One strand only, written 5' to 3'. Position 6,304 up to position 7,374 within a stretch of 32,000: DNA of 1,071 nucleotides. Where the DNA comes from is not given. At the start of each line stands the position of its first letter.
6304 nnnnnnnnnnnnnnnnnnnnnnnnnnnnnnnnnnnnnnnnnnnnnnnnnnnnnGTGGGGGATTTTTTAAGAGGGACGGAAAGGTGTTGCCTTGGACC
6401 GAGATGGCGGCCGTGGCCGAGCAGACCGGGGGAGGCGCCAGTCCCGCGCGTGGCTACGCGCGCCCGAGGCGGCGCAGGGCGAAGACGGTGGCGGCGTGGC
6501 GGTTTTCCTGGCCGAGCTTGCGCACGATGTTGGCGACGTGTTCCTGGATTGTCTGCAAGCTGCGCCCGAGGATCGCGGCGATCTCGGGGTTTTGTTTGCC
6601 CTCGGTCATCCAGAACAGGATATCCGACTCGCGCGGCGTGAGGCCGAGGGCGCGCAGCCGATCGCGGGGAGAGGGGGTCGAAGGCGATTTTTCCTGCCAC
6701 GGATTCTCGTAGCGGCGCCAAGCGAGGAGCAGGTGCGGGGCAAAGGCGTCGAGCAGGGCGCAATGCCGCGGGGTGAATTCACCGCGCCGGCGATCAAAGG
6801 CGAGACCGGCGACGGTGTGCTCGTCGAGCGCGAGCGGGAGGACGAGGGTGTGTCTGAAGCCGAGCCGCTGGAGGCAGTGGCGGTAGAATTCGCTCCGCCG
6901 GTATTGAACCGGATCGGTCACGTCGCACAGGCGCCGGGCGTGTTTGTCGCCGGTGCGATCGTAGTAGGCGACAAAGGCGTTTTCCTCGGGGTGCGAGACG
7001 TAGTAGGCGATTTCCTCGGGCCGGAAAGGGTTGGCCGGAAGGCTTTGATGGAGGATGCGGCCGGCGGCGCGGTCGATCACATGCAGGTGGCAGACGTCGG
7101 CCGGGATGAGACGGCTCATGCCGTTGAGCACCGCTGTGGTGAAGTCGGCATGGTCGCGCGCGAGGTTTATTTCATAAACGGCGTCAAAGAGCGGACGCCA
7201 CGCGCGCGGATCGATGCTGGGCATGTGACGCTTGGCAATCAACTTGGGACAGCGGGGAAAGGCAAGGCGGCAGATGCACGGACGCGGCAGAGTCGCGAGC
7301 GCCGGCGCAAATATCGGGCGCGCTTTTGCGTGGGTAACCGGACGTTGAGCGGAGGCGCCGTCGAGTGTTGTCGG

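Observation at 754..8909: Same-strand cluster pairing two unusual membrane lipid-enzyme fusions with a LuxR-type regulator and a PEP-CTERM surface protein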

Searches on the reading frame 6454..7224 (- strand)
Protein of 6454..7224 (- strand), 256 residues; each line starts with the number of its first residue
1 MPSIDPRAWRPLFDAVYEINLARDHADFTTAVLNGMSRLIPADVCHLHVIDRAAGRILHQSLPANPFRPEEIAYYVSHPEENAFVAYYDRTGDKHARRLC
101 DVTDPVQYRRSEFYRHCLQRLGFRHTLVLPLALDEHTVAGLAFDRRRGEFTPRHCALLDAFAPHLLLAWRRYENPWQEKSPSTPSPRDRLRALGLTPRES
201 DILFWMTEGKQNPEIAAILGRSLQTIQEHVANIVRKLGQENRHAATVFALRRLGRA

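Call 7: search_protein_families(library=pfam, proteins=[window:6454-7224:-], max_evalue=0.1)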
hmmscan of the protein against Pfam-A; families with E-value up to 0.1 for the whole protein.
window:6454-7224:- (256 aa): 8 families
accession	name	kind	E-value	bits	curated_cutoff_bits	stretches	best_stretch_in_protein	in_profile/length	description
PF00196.25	GerE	-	2.7e-14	52.9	23.5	1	195-249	3-57/57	Bacterial regulatory proteins, luxR family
PF13185.12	GAF_2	-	4.4e-06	27.4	28.6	1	23-168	2-134/136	GAF domain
PF01590.32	GAF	-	2e-05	25.6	22.4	1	31-165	8-129/133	GAF domain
PF08281.18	Sigma70_r4_2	-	0.00061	19.8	25.7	1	195-237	11-54/54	Sigma-70, region 4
PF13492.12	GAF_3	-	0.00063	20.6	27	1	98-165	59-123/129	GAF domain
PF14493.12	HTH_40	-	0.011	16.5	27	1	207-236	10-39/89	Helix-turn-helix domain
PF13936.12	HTH_38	-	0.026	14.7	27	0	205-230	16-41/44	Helix-turn-helix domain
PF13384.12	HTH_23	-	0.042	14.1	24.6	0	207-227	15-35/50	Homeodomain-like domain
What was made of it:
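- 6454..7224 (-): GAF::LuxR-HTH transcription regulator (256 aa), EpsA-like in architecture. GerE 2.7e-14 and GAF 2e-05 (call 7).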

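Call 8: search_protein_families(library=ncbifam, proteins=[window:6454-7224:-], max_evalue=0.1)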
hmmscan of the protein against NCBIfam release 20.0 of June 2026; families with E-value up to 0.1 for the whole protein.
window:6454-7224:- (256 aa): 22 families
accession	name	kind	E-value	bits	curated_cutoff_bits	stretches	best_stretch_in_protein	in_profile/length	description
TIGR03020.2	EpsA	equivalog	2.5e-16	60.1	170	1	117-245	114-241/247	XrtB/PEP-CTERM-associated transcriptional regulator EpsA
NF047402.1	TransRegVisN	equivalog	3.4e-11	42.9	250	1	191-251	182-242/246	transcriptional regulator VisN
TIGR03541.1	reg_near_HchA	equivalog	4.3e-08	33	215.6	1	191-251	168-228/232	PA1136 family autoinducer-binding transcriptional regulator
NF007708.0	PRK10403.1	equivalog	6.6e-08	32.3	343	1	195-252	154-211/215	nitrate/nitrite response regulator protein NarP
NF052445.1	RespRegMctR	equivalog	5.2e-07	29.3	300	1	191-248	141-198/205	two-component system response regulator MctR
NF007505.1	PRK10100.1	equivalog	5.4e-07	29.5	250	1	192-250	142-200/204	biofilm master transcriptional regulator CsgD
NF052366.1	photon_PedR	equivalog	3.5e-06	27.1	120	1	195-251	3-59/74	photosynthetic electron transport-dependent transcriptional regulator PedR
NF047785.1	respo_reg_MadR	equivalog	4e-06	26.3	300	1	194-249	148-202/209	MadR family response regulator transcription factor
NF011896.0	PRK15369.1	equivalog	4.8e-06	26.3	242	1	195-241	150-196/211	two component system response regulator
NF008548.0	PRK11475.1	equivalog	1.6e-05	24.6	176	1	195-239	135-179/207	DNA-binding transcriptional activator BglJ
NF007561.1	PRK10188.1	equivalog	1.6e-05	24.4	350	1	195-249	180-234/240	quorum-sensing transcriptional regulator SdiA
NF007935.0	PRK10651.1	equivalog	2.2e-05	23.7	250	1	193-251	154-212/216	two-component system response regulator NarL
NF003420.0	PRK04841.1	equivalog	8.6e-05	20.7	537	1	188-249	832-893/903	HTH-type transcriptional regulator MalT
NF041830.1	RR_TF_ErdR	exception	0.00017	21.4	390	1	194-247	150-203/213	response regulator transcription factor ErdR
NF047608.1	LIC13292_fam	subfamily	0.00046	20.4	200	1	189-239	97-147/166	LIC13292 family transcriptional regulator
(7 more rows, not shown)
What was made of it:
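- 6454..7224 (-): EpsA TIGR03020 scores 60 bits, below its cut-off of 170 (call 8).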
